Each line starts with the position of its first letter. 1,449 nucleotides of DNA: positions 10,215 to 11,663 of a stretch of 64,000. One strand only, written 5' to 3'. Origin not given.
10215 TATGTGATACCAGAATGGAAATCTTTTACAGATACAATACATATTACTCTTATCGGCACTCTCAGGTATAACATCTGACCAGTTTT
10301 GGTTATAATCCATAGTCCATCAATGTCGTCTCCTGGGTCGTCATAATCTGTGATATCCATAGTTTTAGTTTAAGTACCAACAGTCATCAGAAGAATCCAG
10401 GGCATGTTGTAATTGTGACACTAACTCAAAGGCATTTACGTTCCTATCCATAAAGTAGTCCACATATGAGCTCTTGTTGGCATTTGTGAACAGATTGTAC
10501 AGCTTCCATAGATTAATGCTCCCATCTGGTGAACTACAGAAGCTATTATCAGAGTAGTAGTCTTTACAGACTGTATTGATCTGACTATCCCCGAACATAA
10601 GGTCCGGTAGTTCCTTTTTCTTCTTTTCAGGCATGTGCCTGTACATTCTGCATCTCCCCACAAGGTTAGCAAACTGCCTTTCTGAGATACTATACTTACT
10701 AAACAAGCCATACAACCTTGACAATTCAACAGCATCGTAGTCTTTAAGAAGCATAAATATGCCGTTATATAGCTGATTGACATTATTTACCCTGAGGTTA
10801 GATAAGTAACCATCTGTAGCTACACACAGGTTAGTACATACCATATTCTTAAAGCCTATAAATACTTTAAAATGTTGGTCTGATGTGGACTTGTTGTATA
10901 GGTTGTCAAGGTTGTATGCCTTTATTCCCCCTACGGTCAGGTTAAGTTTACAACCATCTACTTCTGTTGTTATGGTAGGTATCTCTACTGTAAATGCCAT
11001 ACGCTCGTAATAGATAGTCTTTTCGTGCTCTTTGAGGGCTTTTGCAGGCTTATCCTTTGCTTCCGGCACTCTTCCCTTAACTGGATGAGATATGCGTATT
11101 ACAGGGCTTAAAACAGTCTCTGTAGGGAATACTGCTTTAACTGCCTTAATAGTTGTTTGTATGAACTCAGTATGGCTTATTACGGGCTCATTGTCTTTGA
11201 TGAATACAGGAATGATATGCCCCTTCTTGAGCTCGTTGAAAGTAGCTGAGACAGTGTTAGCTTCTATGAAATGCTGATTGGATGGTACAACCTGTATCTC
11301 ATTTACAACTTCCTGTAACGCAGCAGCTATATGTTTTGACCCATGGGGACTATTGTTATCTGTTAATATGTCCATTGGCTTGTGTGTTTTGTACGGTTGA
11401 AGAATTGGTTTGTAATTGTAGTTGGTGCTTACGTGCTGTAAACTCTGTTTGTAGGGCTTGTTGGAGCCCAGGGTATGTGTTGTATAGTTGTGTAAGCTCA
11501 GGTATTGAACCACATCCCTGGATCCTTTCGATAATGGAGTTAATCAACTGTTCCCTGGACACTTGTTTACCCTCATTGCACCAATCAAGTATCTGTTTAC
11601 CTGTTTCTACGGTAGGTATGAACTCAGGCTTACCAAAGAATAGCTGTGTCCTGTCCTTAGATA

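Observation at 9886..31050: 21.1-kb integrative element inserted into the 3' end of tRNA-Arg(ACG), with clean att junctions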

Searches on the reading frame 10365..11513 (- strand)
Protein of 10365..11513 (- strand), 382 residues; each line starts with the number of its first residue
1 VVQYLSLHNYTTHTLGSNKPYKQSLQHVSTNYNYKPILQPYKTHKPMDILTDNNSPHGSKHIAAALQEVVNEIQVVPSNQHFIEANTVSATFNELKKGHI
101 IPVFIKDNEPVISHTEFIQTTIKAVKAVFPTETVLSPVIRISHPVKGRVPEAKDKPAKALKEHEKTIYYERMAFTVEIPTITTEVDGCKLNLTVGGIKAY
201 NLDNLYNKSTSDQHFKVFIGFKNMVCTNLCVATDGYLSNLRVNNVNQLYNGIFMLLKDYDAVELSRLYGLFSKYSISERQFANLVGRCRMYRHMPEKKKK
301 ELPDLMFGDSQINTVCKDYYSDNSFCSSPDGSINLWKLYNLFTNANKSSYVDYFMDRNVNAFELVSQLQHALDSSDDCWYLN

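Call 7: search_protein_families(library=pfam, proteins=[window:10365-11513:-], max_evalue=0.01)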
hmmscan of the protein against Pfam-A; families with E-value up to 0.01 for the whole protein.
window:10365-11513:- (382 aa): 1 family
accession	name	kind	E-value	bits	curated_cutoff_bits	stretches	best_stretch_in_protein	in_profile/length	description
PF12987.12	DUF3871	-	8.9e-113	376.8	27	1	68-380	6-317/318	Domain of unknown function, B. Theta Gene description (DUF3871)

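Call 27: search_protein_families(library=phrogs, proteins=[window:10365-11513:-], max_evalue=0.01)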
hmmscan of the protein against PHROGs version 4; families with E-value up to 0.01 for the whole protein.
window:10365-11513:- (382 aa): 0 families

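Call 28: search_protein_families(library=ncbifam, proteins=[window:10365-11513:-], max_evalue=0.01)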
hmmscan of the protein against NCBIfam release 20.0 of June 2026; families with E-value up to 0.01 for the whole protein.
window:10365-11513:- (382 aa): 1 family
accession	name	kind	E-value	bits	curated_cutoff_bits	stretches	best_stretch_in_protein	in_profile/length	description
TIGR01295.2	PedC_BrcD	equivalog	0.00022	21.1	120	1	182-224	25-67/152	PedC/BrcD family bacteriocin maturation disulfide isomerase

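Call 51: find_homologous_proteins(query=window:10365-11513:-, max_evalue=1e-30)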
Query window:10365-11513:- (382 aa): 5540 proteins with E <= 1e-30 among 6547 candidates; the best 120 are listed.
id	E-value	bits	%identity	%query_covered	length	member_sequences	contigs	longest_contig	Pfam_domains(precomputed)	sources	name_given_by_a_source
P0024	7.1e-187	639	100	74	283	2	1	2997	PF12987.13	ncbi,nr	ncbi:MAG: DUF3871 family protein, partial [Chitinophagaceae bacterium]|nr:DUF3871 family protein [Ch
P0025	7.3e-185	633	80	88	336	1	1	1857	PF12987.13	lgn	-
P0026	1.3e-182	625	79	88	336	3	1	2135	PF12987.13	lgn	-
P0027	2.3e-165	568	74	88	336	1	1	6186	PF12987.13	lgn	-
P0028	1.3e-164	566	73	86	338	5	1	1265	PF12987.13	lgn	-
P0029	4.3e-162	558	72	88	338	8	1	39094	PF12987.13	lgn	-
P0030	3.8e-159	548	74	83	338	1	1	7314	PF12987.13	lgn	-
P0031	4.4e-159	548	70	88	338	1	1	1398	PF12987.13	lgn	-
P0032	4.5e-158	544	71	86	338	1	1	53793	PF12987.13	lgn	-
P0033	7.2e-158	544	74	83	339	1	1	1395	PF12987.13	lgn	-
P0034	5.4e-157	541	74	79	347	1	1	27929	PF12987.13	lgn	-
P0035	3.6e-141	489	67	79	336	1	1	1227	PF12987.13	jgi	jgi:Domain of unknown function, B. Theta Gene description (DUF3871)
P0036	3.7e-139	482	62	85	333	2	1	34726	PF12987.13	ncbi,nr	ncbi:MAG: DUF3871 family protein [Taibaiella sp.]|nr:DUF3871 family protein [Taibaiella sp.]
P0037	4.0e-139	482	64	80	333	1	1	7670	PF12987.13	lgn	-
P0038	4.6e-139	482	63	80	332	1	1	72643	PF12987.13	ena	-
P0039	2.8e-138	479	62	85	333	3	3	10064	PF12987.13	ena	-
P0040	4.0e-138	479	60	88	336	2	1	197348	PF12987.13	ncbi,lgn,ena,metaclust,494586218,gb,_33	metaclust:\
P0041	7.9e-137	474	60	88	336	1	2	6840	PF12987.13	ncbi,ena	-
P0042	1.2e-136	474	61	85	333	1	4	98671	PF12987.13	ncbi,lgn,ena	-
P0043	2.6e-136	473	60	84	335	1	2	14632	PF12987.13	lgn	-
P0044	4.1e-136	472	60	88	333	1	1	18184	PF12987.13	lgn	-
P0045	5.5e-136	472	59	88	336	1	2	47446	PF12987.13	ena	-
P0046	2.8e-135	469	59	88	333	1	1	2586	PF12987.13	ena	-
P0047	7.2e-135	468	59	88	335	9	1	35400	PF12987.13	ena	-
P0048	7.7e-135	468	61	80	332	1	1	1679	PF12987.13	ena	-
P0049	9.3e-135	468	58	84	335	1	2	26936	PF12987.13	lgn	-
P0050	1.0e-134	468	63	80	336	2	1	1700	PF12987.13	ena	-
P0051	1.9e-134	467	59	85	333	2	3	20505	PF12987.13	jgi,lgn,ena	-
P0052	3.8e-134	466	60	84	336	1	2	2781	PF12987.13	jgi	jgi:hypothetical protein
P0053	4.0e-134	466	58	84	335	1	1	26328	PF12987.13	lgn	-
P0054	4.2e-134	466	60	84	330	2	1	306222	PF12987.13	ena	-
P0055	5.1e-134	465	59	88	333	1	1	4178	PF12987.13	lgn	-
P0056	6.0e-134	465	59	84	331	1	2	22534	PF12987.13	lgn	-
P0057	6.8e-134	465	58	88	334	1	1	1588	PF12987.13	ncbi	-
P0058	6.8e-134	465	59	84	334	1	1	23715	PF12987.13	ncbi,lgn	-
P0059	8.3e-134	465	59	88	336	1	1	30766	PF12987.13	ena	-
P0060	9.0e-134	464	60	84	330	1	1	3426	PF12987.13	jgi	-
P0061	1.7e-133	464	59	84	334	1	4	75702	PF12987.13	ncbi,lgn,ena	-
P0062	2.1e-133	463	59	88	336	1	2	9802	PF12987.13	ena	-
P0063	2.6e-133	463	60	84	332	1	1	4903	PF12987.13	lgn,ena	-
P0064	5.5e-133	462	61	84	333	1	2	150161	PF12987.13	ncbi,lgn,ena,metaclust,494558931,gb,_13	metaclust:\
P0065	6.1e-133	462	58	84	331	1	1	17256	PF12987.13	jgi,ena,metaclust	metaclust:\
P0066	8.0e-133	461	61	84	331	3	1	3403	PF12987.13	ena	-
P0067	8.1e-133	461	60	88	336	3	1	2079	PF12987.13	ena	-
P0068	1.2e-132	461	55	88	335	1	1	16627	PF12987.13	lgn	-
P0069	1.4e-132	461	57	86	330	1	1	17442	PF12987.13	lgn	-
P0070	1.7e-132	460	59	84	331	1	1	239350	PF12987.13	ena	-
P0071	2.5e-132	460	60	84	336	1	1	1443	PF12987.13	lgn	-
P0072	2.5e-132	460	58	85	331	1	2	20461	PF12987.13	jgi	-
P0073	2.6e-132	460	58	85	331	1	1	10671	PF12987.13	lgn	-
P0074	2.6e-132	460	57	84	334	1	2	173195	PF12987.13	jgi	jgi:hypothetical protein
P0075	5.4e-132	459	58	84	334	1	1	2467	PF12987.13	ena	-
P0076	7.6e-132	458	60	79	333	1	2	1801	PF12987.13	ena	-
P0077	9.8e-132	458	60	84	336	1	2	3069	PF12987.13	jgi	-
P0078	1.4e-131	457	59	85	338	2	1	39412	PF12987.13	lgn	-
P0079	1.7e-131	457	59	84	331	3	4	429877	PF12987.13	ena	-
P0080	2.0e-131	457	60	88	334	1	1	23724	PF12987.13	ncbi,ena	-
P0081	2.4e-131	456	59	81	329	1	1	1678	PF12987.13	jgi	jgi:hypothetical protein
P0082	6.7e-131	455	58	87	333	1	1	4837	PF12987.13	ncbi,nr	ncbi:MAG: DUF3871 family protein [Taibaiella sp.]|nr:DUF3871 family protein [Taibaiella sp.]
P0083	7.6e-131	455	58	88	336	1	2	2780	PF12987.13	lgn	-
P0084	1.2e-130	454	57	88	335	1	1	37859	PF12987.13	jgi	jgi:hypothetical protein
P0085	1.8e-130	454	58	84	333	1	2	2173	PF12987.13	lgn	-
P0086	2.0e-130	453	55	88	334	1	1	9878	PF12987.13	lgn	-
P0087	3.3e-130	453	59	82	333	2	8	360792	PF12987.13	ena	-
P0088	6.3e-130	452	58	84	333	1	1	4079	PF12987.13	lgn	-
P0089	1.7e-129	450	58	81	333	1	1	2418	PF12987.13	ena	-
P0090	1.9e-129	450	60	82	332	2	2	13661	PF12987.13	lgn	-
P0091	2.3e-129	450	60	77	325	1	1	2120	PF12987.13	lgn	-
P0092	2.3e-129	450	54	88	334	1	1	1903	PF12987.13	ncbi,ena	-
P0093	2.8e-129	450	60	81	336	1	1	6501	PF12987.13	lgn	-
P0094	3.0e-129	450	56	88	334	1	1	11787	PF12987.13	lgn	-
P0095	5.1e-129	449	57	84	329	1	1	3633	PF12987.13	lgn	-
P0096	8.1e-129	448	58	88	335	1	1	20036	PF12987.13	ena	-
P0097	9.0e-129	448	59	84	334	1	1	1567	PF12987.13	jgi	jgi:Domain of unknown function, B. Theta Gene description (DUF3871)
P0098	1.1e-128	448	57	84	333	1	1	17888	PF12987.13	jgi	-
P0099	1.1e-128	448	60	79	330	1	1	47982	PF12987.13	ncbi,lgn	-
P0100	1.6e-128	447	58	83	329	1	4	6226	PF12987.13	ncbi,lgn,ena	-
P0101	2.5e-128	446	58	84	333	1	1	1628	PF12987.13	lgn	-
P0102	3.9e-128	446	57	84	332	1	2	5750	PF12987.13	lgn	-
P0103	4.0e-128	446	58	88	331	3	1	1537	PF12987.13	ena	-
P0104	4.8e-128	446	58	84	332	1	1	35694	PF12987.13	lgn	-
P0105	5.4e-128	445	60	84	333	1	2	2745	PF12987.13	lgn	-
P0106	9.0e-128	445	57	84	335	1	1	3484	PF12987.13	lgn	-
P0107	9.4e-128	445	58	84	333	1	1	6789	PF12987.13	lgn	-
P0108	2.0e-127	444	58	84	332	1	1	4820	PF12987.13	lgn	-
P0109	2.2e-127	443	57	84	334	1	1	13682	PF12987.13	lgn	-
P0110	2.4e-127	443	58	84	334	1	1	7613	PF12987.13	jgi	jgi:hypothetical protein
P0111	2.8e-127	443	59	82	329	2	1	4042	PF12987.13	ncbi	-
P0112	3.4e-127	443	56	85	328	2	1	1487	PF12987.13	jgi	-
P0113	4.4e-127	442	60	79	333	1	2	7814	PF12987.13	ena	-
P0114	4.5e-127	442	60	84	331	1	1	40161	PF12987.13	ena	-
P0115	6.1e-127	442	56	85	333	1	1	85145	PF12987.13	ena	-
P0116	7.1e-127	442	57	88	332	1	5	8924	PF12987.13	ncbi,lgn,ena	-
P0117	8.4e-127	441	57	84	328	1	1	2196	PF12987.13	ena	-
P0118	1.4e-126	441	59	80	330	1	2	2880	PF12987.13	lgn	-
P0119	1.4e-126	441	55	88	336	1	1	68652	PF12987.13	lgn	-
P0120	2.4e-126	440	61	79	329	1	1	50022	PF12987.13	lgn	-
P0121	4.3e-126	439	56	88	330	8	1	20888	PF12987.13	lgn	-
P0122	5.3e-126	439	58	84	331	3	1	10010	PF12987.13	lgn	-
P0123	6.2e-126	439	58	84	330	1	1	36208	PF12987.13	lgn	-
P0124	8.3e-126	438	56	84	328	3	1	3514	PF12987.13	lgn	-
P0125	9.5e-126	438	57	87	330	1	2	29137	PF12987.13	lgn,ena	-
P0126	1.2e-125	438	59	84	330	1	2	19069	PF12987.13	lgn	-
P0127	1.6e-125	437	59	81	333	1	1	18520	PF12987.13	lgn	-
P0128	1.7e-125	437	59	79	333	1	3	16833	PF12987.13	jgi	jgi:hypothetical protein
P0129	2.5e-125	437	55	85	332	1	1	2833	PF12987.13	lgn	-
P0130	2.8e-125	436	57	82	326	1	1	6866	PF12987.13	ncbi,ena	-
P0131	3.9e-125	436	59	84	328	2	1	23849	PF12987.13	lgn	-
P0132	7.7e-125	435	58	87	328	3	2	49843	PF12987.13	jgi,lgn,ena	-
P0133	8.7e-125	435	58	84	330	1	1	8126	PF12987.13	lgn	-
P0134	1.1e-124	435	57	85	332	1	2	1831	PF12987.13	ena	-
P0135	1.2e-124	434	57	84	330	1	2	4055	PF12987.13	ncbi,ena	-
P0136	1.2e-124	434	56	85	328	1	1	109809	PF12987.13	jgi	jgi:hypothetical protein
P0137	1.6e-124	434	57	84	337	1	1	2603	PF12987.13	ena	-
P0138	2.4e-124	433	53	88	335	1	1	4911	PF12987.13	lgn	-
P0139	2.9e-124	433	57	84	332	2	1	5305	PF12987.13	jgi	jgi:hypothetical protein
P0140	4.0e-124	433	61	79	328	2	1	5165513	PF12987.13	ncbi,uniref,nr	ncbi:hypothetical protein DC20_07980 [Rufibacter tibetensis]|uniref:DUF3871 domain-containing protei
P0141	4.0e-124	433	57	84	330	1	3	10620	PF12987.13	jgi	jgi:hypothetical protein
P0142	4.1e-124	433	57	84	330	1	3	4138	PF12987.13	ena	-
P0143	4.2e-124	433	57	84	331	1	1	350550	PF12987.13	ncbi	-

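Call 54: find_encoding_contigs(protein=P0029, flank=10000, max_places=2)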
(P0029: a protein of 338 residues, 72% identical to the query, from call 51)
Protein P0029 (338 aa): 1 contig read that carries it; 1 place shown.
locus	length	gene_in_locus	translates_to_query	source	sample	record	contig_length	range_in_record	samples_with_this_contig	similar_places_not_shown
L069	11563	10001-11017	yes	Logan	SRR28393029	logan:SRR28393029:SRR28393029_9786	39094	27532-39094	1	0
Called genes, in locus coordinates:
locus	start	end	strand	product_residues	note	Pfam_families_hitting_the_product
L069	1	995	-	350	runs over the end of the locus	PF18962:Por_Secre_tail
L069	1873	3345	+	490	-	PF02646:RmuC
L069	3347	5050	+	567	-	PF15615:TerB_C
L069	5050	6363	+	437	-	PF10923:BrxC_BrxD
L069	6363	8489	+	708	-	PF00270:DEAD, PF04851:ResIII, PF00271:Helicase_C, PF22590:Cas3-like_C_2 (faint)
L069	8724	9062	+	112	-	-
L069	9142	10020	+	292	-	PF13479:AAA_24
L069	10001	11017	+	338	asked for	PF12987:DUF3871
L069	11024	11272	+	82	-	-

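Call 55: find_encoding_contigs(protein=P0140, flank=10000, max_places=1)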
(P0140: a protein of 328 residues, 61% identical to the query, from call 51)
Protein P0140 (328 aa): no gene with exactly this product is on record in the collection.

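Call 56: find_encoding_contigs(protein=P0032, flank=10000, max_places=1)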
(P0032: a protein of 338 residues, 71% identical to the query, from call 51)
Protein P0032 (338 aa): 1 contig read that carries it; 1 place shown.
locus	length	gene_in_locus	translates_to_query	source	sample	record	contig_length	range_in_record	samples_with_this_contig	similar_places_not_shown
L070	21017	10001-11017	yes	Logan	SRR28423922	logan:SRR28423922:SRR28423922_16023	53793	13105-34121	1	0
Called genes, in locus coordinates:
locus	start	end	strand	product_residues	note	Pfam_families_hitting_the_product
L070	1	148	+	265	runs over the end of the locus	PF08984:DUF1858, PF10006:DUF2249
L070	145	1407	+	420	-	-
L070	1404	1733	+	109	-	PF01883:FeS_assembly_P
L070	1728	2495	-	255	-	PF12679:ABC2_membrane_2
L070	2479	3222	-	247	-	PF02463:SMC_N (faint), PF00005:ABC_tran, PF13304:AAA_21 (faint)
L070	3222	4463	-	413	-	PF13229:Beta_helix, PF05048:NosD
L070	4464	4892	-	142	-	PF05573:NosL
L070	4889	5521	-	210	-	-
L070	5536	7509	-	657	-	PF18764:nos_propeller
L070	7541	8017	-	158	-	PF00034:Cytochrom_C, PF13442:Cytochrome_CBB3 (weak)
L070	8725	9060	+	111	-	-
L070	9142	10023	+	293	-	PF13479:AAA_24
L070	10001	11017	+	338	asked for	PF12987:DUF3871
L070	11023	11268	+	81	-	-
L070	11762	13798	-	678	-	PF20442:BrxL_N, PF13337:BrxL_ATPase, PF16565:MIT_C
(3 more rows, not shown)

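Call 62: search_solved_structures(query=window:10365-11513:-, max_evalue=0.1)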
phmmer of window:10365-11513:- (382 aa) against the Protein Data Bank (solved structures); distinct sequences matched with E-value up to 0.1: 0.

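Call 72: search_dna_similar(query=window:10365-11375:-, collection=phages, mode=protein, max_rows=10)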
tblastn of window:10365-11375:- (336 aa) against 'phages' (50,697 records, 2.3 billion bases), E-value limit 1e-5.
Records with a match: 2; places in all: 2; records where one place covers at least 80% of the query: 1.
Best place of each record, by identity: <60% 2.
By first word of the organism name: Bacteriophage 2.
By host as written in the record: - 2.
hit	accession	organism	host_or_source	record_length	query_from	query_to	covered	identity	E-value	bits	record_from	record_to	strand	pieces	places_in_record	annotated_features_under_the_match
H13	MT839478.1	Bacteriophage sp.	human fecal samples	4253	36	336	90%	47.2%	4e-88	293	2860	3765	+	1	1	record has no annotation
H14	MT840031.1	Bacteriophage sp.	human fecal samples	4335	169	335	50%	33.5%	4e-25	111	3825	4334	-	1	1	record has no annotation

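Call 74: predict_structure(alignment_id=A2)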
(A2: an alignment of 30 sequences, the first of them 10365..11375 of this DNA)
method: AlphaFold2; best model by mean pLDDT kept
length: 336 residues; sequences in the alignment: 30
mean_pLDDT: 72.0   pTM: 0.74
mean pLDDT of the five models: 72.0, 71.7, 71.7, 69.3, 65.7
residues with pLDDT >= 90: 29; 70-90: 210; 50-70: 49; < 50: 48
segments of 3 or more residues with pLDDT < 50: 1-35, 57-61, 158-162, 181-183
pLDDT, mean of each block of 10 residues (from residue 1): 27 25 25 46 79 57 71 91 86 79 74 78 82 83 83 62 64 72 53 76 86 81 89 91 84 75 83 71 84 80 65 85 86 82
secondary structure, 60 per line:
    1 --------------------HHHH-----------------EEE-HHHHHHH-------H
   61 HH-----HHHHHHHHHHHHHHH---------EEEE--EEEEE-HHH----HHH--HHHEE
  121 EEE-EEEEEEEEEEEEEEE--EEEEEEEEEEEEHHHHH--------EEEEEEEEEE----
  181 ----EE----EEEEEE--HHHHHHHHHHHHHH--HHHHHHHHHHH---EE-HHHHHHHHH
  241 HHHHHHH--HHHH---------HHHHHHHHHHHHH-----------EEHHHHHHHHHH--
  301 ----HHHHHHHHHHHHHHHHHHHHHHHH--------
elements in order: H21-24 E42-44 H46-52 H68-82 E92-95 E98-102 E119-123 E125-139 E142-153 H154-158 E167-176 E191-196 H199-212 H215-225 H232-247 H250-253 H263-275 H289-298 H305-328

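Call 76: fold_search(model_id=the predicted structure, library=pdb)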
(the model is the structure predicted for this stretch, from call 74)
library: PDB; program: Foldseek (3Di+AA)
matches with E <= 10: 114; with E <= 0.001: 0
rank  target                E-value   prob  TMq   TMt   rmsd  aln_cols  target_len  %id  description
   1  8hag_K                9.3e-02  0.08  0.15  0.11  22.9       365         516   11  Cryo-EM structure of the p300 catalytic core bound to the H4K12acK16ac nucleosome, class 1 (3.2 angstrom resolution) (released 2023-05-17)
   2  8hak_N                1.1e-01  0.07  0.14  0.11  23.4       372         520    9  Cryo-EM structure of the p300 catalytic core bound to the H4K12acK16ac nucleosome, class 4 (4.5 angstrom resolution) (released 2023-05-17)
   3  6gyr_C                1.5e-01  0.07  0.15  0.10  18.9       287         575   10  Transcription factor dimerization activates the p300 acetyltransferase (released 2018-10-17)
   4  8ham_K                1.9e-01  0.08  0.16  0.12  19.6       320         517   13  Cryo-EM structure of the CBP catalytic core bound to the H4K12acK16ac nucleosome, class 2 (released 2023-05-17)
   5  5dac_B                1.9e-01  0.06  0.08  0.07  23.7       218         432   12  ATP-gamma-S bound Rad50 from Chaetomium thermophilum in complex with DNA (released 2016-03-02)
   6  7yzp_C                3.3e-01  0.03  0.09  0.07  31.5       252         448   12  Hairpin-bound state of the E. coli Mre11-Rad50 (SbcCD) head complex bound to ADP and a DNA hairpin (released 2022-08-17)
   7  8han_K                3.5e-01  0.06  0.15  0.12  19.6       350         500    9  Cryo-EM structure of the CBP catalytic core bound to the H4K12acK16ac nucleosome, class 3 (released 2023-05-17)
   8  7r1f_A                4.3e-01  0.03  0.12  0.07  18.7       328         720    7  Early transcription elongation state of influenza B polymerase backtracked due to double incoproation of nucleotide an (released 2022-12-28)
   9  9hku_B                4.5e-01  0.04  0.15  0.11  21.7       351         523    8  Crystal structure of CREBBP histone acetyltransferase domain in complex with Acetyl-Coenzyme A (released 2025-12-17)
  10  7vhy_B                4.8e-01  0.07  0.09  0.08  18.3       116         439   15  Crystal structure of EP300 HAT domain in complex with compound (+)-3 (released 2022-04-27)
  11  9bi4_C                5.1e-01  0.02  0.08  0.07  27.9       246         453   10  cryo EM structure of dsDNA bound Mre11-Rad50 complex (released 2025-01-15)
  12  9q9k_A                6.0e-01  0.02  0.08  0.07  28.1       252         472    9  Cryo-EM structure of human Mre11-Rad50 (MR) complex bound to DNA and telomeric factor TRF2 fragment (438-542) (released 2025-10-01)
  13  6gyr_D                6.7e-01  0.06  0.09  0.06  17.8       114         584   15  Transcription factor dimerization activates the p300 acetyltransferase (released 2018-10-17)
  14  5dac_A                8.3e-01  0.02  0.08  0.07  23.4       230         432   12  ATP-gamma-S bound Rad50 from Chaetomium thermophilum in complex with DNA (released 2016-03-02)
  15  4kgo_A                1.0e+00  0.03  0.11  0.16  18.0       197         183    8  Crystal Structure of double Leucine to Methionine mutant human splunc1 lacking the secretion signal sequence (released 2013-09-25)
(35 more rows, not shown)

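Call 93: find_encoding_contigs(protein=P0024, flank=10000, max_places=4)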
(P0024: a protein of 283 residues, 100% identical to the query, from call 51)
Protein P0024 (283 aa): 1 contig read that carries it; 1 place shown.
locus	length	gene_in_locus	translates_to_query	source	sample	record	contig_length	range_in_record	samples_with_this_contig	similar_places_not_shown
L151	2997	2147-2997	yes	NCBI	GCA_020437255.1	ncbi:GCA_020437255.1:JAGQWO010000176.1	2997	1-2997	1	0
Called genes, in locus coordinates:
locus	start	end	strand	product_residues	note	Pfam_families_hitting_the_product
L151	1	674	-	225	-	PF03601:Cons_hypoth698, PF03812:KdgT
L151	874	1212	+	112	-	-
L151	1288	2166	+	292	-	PF13479:AAA_24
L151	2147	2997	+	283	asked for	PF12987:DUF3871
